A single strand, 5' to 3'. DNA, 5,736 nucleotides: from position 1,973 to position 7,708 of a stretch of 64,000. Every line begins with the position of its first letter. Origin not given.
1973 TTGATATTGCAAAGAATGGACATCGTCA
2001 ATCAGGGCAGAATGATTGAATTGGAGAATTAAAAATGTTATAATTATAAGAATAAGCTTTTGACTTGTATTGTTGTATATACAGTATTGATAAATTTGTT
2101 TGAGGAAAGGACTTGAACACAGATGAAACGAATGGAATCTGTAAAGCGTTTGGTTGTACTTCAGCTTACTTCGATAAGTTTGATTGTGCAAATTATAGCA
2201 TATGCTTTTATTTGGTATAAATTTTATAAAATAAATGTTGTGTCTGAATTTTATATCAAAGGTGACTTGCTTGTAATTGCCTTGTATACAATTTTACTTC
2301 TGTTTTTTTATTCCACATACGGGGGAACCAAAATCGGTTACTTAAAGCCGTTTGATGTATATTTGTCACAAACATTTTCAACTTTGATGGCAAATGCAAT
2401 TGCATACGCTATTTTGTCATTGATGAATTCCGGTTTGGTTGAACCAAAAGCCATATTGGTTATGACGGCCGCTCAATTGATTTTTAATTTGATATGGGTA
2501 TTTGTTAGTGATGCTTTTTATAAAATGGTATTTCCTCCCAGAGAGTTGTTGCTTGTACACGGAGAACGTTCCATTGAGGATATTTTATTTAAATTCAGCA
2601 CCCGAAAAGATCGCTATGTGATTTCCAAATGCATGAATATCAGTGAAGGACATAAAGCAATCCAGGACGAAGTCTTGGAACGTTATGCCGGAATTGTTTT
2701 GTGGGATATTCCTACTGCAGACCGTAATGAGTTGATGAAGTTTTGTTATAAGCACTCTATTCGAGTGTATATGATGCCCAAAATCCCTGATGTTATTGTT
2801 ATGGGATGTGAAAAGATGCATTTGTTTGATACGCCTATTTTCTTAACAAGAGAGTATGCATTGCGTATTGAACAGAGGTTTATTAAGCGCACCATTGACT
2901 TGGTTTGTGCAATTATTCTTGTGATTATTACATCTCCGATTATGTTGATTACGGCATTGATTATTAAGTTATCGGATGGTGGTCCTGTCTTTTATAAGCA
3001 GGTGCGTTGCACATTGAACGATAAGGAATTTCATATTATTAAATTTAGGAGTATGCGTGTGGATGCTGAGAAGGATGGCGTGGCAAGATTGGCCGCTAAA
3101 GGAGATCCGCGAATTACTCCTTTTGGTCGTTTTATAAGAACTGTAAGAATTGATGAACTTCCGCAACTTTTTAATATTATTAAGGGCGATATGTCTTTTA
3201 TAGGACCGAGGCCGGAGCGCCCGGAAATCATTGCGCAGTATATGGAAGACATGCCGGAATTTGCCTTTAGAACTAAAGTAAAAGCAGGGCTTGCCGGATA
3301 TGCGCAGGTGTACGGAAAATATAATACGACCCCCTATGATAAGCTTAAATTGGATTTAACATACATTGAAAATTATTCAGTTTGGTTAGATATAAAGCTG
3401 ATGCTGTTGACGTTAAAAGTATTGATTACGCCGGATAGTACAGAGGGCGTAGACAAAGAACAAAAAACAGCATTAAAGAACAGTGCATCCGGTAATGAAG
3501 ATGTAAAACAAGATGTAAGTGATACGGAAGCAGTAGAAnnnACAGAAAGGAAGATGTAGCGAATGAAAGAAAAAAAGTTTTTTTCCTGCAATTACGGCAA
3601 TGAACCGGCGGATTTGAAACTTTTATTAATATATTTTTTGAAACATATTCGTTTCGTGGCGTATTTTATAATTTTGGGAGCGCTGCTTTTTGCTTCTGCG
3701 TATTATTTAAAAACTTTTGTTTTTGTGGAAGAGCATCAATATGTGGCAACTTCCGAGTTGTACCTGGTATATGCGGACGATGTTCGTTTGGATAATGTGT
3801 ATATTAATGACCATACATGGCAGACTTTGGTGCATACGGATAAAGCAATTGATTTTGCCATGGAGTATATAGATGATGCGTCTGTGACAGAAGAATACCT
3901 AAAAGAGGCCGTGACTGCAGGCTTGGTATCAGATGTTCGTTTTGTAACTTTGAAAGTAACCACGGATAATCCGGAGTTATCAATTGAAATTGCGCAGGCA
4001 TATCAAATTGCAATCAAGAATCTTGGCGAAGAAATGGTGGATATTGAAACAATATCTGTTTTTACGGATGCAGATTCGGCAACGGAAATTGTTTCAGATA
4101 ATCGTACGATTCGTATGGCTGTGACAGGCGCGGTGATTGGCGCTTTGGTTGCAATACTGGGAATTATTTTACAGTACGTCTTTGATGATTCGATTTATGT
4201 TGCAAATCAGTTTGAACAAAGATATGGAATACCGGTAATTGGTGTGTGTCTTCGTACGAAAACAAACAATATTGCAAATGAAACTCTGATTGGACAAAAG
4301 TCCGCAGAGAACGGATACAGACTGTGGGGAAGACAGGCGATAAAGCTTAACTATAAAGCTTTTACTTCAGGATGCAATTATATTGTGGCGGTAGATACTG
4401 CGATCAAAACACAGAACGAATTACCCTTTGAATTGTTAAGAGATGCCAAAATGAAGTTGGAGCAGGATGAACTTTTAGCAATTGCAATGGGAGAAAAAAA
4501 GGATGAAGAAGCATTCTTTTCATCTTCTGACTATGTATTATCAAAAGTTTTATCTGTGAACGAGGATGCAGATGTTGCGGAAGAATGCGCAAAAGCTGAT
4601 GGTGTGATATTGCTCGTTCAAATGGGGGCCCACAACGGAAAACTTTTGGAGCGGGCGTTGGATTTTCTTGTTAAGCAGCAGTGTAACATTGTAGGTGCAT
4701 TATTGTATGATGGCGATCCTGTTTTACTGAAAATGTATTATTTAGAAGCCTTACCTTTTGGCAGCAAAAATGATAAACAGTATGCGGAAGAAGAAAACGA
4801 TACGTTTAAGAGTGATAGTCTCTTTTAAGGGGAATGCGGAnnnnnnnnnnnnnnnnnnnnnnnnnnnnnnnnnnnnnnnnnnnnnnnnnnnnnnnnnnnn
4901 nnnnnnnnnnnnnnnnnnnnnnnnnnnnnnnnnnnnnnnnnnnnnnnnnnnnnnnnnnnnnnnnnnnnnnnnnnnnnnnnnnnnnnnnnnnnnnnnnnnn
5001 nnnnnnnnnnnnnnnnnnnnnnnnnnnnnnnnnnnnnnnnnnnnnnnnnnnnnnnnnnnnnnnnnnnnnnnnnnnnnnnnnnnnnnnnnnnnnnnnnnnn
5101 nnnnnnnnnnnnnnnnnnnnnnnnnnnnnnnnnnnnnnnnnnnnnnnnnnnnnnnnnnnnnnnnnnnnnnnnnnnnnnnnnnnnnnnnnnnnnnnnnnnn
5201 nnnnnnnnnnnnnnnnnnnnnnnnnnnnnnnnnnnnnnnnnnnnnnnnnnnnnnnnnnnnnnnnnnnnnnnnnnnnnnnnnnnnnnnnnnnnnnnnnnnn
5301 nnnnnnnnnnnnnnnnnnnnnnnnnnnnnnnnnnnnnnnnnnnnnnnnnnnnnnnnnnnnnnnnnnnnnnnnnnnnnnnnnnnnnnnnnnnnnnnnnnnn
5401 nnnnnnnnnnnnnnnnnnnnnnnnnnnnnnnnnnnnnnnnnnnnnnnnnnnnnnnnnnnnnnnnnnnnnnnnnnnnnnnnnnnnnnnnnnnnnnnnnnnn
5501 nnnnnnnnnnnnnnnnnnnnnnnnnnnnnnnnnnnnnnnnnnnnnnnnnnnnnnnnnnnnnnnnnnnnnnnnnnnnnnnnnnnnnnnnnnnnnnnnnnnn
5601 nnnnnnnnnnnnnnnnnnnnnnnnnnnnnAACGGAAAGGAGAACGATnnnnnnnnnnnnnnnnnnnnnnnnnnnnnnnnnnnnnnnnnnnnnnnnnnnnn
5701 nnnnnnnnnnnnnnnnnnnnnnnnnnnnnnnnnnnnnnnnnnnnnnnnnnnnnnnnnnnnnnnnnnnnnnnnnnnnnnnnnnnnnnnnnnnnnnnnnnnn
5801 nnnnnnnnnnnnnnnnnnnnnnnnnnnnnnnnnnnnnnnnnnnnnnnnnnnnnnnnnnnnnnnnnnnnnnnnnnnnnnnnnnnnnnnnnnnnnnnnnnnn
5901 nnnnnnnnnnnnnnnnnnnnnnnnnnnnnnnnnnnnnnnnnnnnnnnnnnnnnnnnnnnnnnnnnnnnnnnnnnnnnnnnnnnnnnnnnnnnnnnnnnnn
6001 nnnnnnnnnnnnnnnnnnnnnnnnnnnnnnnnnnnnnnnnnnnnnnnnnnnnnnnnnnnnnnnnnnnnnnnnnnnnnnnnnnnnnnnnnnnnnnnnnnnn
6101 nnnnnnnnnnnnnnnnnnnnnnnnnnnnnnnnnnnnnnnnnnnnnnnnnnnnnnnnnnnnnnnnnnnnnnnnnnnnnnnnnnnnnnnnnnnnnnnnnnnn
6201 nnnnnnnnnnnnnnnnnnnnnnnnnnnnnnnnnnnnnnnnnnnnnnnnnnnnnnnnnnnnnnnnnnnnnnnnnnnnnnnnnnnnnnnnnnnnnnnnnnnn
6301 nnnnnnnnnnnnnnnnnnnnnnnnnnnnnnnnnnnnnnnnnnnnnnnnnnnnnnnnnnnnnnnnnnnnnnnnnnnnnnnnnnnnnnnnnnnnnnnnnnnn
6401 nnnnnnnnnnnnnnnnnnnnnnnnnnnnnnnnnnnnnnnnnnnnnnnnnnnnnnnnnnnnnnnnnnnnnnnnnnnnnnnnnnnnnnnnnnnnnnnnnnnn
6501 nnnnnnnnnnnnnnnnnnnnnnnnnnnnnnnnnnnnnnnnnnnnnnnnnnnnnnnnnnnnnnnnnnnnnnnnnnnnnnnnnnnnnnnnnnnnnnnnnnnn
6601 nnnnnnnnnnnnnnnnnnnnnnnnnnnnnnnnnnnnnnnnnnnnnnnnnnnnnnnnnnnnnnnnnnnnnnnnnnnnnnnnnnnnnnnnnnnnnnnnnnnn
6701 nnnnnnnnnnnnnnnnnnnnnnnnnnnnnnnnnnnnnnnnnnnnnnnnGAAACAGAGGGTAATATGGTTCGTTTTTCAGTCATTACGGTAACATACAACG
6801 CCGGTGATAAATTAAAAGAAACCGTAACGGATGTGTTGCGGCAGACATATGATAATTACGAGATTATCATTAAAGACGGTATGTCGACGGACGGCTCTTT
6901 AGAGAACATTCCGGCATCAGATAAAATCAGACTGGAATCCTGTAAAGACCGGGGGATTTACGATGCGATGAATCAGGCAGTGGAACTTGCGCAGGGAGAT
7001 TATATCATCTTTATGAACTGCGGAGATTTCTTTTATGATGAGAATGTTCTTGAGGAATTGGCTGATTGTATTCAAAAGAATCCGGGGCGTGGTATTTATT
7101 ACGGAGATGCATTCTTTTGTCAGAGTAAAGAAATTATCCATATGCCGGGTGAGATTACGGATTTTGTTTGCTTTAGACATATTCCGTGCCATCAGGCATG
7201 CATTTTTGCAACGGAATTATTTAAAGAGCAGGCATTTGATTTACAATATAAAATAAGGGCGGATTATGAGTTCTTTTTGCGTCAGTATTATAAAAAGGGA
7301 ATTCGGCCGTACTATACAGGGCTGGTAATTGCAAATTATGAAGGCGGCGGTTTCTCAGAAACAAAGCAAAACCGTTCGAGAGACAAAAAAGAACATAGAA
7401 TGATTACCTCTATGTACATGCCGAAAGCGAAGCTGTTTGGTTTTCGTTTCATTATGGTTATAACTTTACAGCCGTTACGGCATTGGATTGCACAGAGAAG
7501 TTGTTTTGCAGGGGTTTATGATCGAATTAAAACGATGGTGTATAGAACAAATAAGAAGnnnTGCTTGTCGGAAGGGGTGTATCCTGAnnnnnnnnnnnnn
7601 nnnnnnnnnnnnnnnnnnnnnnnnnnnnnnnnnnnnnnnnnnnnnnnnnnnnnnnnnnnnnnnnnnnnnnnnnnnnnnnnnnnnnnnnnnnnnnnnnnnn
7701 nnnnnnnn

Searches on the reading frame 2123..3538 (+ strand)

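Call 16: search_protein_families(library=ncbifam, proteins=[window:2123-3538:+], max_evalue=1e-15)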
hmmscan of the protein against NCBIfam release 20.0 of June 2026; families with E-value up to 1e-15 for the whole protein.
window:2123-3538:+ (472 aa): 10 families
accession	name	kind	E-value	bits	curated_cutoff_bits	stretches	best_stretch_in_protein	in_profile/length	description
TIGR03025.1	EPS_sugtrans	subfamily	1.2e-96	324.6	295.55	1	27-438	7-442/445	exopolysaccharide biosynthesis polyprenyl glycosylphosphotransferase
TIGR03023.1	WcaJ_sugtrans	equivalog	2e-76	258.2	410.75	1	31-435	14-447/453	undecaprenyl-phosphate glucose phosphotransferase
TIGR03013.1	EpsB_2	subfamily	1.7e-72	245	393.35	1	249-436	249-438/443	TIGR03013 family XrtA/PEP-CTERM system glycosyltransferase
TIGR03022.1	WbaP_sugtrans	subfamily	3e-55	188.3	403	1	63-436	46-451/456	undecaprenyl-phosphate galactose phosphotransferase WbaP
NF007518.0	PRK10124.1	equivalog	6.7e-47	160.3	684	1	232-431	251-454/464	undecaprenyl-phosphate glucose phosphotransferase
NF050817.1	PolSacchBiosHfsE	equivalog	4.2e-46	157.7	750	1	251-436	268-461/467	polysaccharide biosynthesis protein HfsE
NF052601.1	undeca_RfbP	equivalog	1.3e-45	155.5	330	2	326-438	130-239/244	undecaprenyl-phosphate galactose phosphotransferase family protein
NF041877.1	EPS_EpsZ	equivalog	2.2e-41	142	800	1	245-437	256-455/459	exopolysaccharide biosynthesis polyisoprenyl-phosphate hexose-1-phosphate transferase EpsZ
NF011751.0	PRK15204.1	equivalog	1.4e-37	129.4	907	1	210-438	233-473/476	undecaprenyl-phosphate galactose phosphotransferase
NF045514.1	glycotran_HepC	equivalog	2.2e-23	82.7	140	1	199-364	52-211/220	heterocyst development glycosyltransferase HepC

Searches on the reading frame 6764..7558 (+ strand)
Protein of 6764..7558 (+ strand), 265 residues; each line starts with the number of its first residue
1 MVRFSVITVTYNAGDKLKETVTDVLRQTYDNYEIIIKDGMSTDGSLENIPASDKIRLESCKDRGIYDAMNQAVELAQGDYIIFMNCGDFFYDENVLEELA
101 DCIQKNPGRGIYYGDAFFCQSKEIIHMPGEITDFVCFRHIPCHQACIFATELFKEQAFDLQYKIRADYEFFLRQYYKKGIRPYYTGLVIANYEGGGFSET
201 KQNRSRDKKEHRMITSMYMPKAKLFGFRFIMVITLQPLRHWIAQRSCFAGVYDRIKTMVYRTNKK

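Call 16: search_protein_families(library=ncbifam, proteins=[window:6764-7558:+], max_evalue=1e-15)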
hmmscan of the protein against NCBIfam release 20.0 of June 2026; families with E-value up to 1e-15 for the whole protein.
window:6764-7558:+ (265 aa): 1 family
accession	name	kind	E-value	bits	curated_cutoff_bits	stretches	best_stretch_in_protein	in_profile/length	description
TIGR04009.1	wcaE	equivalog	2.4e-25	89.3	369.2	1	4-201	3-204/248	colanic acid biosynthesis glycosyltransferase WcaE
